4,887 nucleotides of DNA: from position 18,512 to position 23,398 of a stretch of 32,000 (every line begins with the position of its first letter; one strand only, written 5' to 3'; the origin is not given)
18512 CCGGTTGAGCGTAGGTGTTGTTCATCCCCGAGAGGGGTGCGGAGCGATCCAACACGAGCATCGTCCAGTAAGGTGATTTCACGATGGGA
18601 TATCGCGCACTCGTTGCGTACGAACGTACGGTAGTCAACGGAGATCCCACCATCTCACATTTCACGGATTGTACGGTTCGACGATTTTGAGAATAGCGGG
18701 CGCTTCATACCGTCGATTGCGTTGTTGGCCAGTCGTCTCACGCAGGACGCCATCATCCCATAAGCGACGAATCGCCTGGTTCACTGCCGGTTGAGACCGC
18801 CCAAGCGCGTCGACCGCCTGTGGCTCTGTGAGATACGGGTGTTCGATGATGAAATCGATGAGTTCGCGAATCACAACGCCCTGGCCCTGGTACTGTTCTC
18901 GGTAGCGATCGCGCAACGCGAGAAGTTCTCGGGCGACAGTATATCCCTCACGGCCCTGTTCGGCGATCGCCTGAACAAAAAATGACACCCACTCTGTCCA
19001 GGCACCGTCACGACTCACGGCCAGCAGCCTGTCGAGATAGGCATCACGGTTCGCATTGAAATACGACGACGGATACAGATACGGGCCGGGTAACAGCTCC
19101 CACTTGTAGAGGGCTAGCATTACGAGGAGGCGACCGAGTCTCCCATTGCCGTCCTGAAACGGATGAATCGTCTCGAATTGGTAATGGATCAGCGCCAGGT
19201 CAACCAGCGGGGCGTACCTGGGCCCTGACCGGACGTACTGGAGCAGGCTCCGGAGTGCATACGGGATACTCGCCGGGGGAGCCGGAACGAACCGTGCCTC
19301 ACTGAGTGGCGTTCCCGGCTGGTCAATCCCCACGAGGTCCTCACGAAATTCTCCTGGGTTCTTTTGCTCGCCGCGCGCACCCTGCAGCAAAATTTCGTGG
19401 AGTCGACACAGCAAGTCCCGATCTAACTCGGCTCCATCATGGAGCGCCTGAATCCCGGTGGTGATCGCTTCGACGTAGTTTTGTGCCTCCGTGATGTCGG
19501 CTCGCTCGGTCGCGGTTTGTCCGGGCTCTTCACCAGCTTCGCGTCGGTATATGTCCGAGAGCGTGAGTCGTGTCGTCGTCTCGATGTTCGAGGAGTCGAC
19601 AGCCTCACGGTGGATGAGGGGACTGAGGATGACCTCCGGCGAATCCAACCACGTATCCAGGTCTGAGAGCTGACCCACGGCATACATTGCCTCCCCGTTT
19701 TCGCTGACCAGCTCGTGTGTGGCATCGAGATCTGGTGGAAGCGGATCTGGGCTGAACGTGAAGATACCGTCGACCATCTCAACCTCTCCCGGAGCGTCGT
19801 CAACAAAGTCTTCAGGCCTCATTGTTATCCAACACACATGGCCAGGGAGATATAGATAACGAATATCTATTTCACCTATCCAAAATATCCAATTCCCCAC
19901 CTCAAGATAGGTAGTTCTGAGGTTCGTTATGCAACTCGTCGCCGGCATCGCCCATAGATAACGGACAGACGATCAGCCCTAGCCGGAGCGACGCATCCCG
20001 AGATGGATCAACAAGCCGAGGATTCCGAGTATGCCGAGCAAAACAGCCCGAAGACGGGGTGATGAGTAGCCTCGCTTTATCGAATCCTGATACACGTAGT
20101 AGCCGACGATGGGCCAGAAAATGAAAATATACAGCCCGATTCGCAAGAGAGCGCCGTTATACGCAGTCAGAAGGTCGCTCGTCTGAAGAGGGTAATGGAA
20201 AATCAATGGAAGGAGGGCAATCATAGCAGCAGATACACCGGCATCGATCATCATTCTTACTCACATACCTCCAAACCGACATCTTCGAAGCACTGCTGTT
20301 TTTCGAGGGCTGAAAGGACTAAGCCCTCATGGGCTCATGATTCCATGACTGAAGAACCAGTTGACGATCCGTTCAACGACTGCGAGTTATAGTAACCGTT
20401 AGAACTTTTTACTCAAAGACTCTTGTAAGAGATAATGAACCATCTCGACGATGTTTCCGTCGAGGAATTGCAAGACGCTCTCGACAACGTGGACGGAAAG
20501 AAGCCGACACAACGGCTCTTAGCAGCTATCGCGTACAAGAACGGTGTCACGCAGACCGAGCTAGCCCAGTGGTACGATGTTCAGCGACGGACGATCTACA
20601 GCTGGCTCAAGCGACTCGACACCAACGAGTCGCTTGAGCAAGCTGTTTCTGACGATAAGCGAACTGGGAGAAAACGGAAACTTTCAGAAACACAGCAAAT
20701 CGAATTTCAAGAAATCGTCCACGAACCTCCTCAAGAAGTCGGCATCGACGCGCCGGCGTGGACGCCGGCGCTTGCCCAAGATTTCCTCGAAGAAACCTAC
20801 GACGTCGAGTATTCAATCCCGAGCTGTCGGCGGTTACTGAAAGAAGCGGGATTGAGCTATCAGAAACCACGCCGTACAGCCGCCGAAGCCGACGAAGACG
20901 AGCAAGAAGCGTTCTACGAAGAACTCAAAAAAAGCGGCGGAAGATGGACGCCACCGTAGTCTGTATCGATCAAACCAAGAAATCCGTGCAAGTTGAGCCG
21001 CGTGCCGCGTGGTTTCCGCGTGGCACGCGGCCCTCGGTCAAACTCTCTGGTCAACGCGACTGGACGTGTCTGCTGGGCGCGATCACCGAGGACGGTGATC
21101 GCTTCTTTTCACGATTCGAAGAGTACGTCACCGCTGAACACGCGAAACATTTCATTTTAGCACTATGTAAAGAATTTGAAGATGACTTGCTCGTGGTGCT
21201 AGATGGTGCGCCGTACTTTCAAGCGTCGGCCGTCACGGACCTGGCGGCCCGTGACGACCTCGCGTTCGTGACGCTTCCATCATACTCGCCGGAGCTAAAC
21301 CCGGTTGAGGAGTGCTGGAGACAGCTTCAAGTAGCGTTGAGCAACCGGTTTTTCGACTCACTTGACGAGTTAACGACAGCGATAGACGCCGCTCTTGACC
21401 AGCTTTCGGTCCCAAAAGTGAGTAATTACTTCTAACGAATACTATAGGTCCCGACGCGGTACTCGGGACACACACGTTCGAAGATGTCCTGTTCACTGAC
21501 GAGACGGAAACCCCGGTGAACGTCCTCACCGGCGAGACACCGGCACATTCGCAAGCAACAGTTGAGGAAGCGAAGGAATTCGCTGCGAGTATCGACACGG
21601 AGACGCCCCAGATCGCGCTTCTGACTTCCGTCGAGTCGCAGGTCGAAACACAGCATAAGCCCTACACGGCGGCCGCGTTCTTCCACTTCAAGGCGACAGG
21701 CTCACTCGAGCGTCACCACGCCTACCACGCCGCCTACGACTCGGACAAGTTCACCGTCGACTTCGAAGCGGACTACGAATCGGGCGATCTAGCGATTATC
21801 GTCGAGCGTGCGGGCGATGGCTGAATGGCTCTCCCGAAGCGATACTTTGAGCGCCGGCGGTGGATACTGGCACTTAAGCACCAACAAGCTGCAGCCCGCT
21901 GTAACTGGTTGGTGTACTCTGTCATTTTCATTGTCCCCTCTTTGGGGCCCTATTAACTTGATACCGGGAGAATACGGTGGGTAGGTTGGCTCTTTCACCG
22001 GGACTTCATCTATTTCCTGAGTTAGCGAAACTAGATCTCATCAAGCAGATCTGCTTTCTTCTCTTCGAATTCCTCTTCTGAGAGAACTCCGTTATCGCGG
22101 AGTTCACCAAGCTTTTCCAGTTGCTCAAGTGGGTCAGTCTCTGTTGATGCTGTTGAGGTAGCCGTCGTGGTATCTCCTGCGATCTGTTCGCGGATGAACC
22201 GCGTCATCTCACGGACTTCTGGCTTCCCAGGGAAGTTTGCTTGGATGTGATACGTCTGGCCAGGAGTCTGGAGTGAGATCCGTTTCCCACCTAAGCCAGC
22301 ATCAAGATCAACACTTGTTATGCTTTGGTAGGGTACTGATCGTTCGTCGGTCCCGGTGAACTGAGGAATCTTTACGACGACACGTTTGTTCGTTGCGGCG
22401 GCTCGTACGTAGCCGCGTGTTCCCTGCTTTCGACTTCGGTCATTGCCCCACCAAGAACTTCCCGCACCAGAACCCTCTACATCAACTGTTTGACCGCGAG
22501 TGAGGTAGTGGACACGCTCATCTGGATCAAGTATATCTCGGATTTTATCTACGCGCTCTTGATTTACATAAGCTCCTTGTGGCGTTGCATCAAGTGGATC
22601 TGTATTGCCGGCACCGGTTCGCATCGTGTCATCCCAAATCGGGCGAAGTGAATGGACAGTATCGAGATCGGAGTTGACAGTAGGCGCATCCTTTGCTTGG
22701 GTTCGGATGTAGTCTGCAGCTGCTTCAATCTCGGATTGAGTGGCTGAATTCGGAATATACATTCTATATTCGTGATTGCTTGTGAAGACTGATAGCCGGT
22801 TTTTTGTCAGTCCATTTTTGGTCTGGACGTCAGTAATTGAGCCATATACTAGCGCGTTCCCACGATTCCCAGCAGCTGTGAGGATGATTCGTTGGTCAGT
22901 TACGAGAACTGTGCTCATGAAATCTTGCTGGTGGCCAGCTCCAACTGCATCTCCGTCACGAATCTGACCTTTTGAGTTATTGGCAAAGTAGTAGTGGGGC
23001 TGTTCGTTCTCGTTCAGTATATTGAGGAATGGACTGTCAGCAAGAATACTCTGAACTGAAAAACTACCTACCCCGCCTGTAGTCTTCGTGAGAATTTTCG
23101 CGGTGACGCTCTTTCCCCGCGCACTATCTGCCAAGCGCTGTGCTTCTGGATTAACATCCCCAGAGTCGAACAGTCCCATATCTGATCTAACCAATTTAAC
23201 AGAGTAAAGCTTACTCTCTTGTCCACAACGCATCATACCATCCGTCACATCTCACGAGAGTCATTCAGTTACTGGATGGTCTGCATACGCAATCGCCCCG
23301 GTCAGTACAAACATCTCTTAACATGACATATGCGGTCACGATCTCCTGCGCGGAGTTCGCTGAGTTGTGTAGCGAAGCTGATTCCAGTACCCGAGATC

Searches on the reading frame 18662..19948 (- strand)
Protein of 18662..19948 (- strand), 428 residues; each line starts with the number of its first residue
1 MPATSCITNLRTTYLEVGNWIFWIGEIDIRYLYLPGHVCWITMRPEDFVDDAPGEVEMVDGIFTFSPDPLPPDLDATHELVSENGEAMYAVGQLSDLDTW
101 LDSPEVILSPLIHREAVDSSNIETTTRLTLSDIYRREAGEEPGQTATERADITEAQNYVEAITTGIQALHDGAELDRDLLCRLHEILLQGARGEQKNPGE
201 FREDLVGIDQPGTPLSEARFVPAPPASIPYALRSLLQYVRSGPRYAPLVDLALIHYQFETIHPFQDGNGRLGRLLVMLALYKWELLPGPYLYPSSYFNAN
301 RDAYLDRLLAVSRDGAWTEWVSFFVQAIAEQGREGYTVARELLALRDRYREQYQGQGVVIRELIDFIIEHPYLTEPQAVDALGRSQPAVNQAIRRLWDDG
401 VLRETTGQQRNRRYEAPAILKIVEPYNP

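Call 70: search_protein_families(library=pfam, proteins=[window:18662-19948:-], max_evalue=0.00001)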
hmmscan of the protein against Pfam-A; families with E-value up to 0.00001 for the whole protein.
window:18662-19948:- (428 aa): 2 families
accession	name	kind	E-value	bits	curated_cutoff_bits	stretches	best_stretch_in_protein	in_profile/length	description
PF02661.23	Fic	-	2.8e-19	70.2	24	1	175-279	2-92/93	Fic/DOC family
PF13784.11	Fic_N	-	1.1e-17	64.3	26.7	1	83-167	3-82/82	Fic/DOC family N-terminal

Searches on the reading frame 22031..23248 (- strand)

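Call 14: search_protein_families(library=pfam, proteins=[window:22031-23248:-], max_evalue=0.1)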
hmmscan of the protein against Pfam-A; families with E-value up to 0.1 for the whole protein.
window:22031-23248:- (405 aa): 4 families
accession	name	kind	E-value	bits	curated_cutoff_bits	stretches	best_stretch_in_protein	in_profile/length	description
PF14470.12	bPH_3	-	2.9e-38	130.7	23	2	240-354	1-95/95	Bacterial PH domain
PF09851.14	SHOCT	-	1.2e-10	41.2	27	1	375-402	1-28/28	Short C-terminal domain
PF05120.17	GvpG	-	0.0023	18.5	30.6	1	375-405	35-65/67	Gas vesicle protein G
PF03703.20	bPH_2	-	0.0088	16.7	22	1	285-351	8-77/78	Bacterial PH domain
